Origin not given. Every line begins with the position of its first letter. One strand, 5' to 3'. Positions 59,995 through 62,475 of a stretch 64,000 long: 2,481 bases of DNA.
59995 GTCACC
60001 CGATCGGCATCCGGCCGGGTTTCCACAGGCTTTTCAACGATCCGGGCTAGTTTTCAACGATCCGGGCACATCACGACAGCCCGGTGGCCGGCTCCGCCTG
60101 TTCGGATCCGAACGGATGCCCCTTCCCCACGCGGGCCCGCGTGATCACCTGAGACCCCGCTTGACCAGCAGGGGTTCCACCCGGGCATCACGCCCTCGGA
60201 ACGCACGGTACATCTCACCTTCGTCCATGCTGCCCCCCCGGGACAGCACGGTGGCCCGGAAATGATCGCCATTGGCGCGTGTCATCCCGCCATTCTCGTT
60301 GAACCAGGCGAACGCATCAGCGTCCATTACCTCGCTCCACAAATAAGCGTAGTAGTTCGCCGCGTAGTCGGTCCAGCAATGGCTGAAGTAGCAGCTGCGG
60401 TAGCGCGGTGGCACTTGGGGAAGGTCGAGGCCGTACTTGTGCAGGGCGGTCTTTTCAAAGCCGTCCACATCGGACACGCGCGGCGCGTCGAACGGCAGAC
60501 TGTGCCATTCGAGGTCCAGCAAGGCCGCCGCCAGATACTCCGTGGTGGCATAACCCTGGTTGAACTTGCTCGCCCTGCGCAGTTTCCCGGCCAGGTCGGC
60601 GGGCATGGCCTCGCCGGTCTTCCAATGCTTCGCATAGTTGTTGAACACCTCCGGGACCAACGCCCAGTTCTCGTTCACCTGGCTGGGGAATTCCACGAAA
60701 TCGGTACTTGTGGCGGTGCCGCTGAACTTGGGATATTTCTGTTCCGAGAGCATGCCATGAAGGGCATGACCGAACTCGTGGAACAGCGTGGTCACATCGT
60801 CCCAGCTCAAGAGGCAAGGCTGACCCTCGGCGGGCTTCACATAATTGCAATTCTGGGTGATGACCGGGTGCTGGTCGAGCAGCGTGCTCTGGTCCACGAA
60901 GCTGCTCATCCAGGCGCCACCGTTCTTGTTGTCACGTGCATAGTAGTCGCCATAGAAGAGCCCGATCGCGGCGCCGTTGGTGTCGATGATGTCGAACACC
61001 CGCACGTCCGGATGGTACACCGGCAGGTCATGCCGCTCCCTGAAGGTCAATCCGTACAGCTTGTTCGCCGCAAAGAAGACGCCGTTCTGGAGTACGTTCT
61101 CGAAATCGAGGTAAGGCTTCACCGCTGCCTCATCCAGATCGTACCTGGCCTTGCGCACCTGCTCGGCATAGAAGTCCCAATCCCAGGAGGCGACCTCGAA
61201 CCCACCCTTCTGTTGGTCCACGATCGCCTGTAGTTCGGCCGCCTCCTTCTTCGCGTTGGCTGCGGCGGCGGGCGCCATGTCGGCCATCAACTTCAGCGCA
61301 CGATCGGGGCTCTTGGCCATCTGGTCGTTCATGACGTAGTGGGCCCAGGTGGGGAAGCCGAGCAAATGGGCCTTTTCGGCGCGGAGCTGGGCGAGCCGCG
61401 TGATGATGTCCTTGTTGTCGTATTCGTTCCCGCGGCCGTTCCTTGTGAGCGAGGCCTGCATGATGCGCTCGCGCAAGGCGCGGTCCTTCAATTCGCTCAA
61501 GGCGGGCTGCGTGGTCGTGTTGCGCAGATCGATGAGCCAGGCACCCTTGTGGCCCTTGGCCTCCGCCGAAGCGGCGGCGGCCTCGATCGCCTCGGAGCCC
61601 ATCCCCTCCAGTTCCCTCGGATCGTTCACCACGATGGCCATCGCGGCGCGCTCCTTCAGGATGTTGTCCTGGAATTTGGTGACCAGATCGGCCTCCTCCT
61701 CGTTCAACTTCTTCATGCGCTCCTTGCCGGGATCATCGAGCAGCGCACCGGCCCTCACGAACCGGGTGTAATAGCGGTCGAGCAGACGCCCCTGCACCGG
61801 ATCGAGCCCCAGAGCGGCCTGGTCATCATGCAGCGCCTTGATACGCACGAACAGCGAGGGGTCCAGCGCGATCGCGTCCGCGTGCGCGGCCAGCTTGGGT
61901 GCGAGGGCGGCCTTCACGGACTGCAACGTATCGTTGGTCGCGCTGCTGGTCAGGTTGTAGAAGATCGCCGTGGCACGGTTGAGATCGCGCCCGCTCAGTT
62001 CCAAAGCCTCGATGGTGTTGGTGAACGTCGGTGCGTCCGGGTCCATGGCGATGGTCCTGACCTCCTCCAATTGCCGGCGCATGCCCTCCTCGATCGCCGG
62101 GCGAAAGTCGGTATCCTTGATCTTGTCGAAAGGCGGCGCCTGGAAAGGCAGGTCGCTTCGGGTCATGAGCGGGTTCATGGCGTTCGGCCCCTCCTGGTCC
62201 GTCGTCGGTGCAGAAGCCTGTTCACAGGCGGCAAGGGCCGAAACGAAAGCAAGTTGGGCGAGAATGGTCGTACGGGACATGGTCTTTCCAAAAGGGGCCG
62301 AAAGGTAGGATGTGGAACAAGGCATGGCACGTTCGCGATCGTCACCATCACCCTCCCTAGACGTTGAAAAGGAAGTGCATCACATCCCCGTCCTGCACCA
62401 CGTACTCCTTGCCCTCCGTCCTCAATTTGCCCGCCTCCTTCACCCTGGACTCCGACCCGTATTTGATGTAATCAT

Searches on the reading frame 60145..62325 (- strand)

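Call 73: search_protein_families(library=pfam, proteins=[window:60145-62325:-], max_evalue=0.00001)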
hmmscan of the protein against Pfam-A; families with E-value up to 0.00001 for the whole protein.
window:60145-62325:- (726 aa): 1 family
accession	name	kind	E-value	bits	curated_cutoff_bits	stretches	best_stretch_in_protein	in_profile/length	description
PF01432.26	Peptidase_M3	-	1.6e-130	437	27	1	276-722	2-454/457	Peptidase family M3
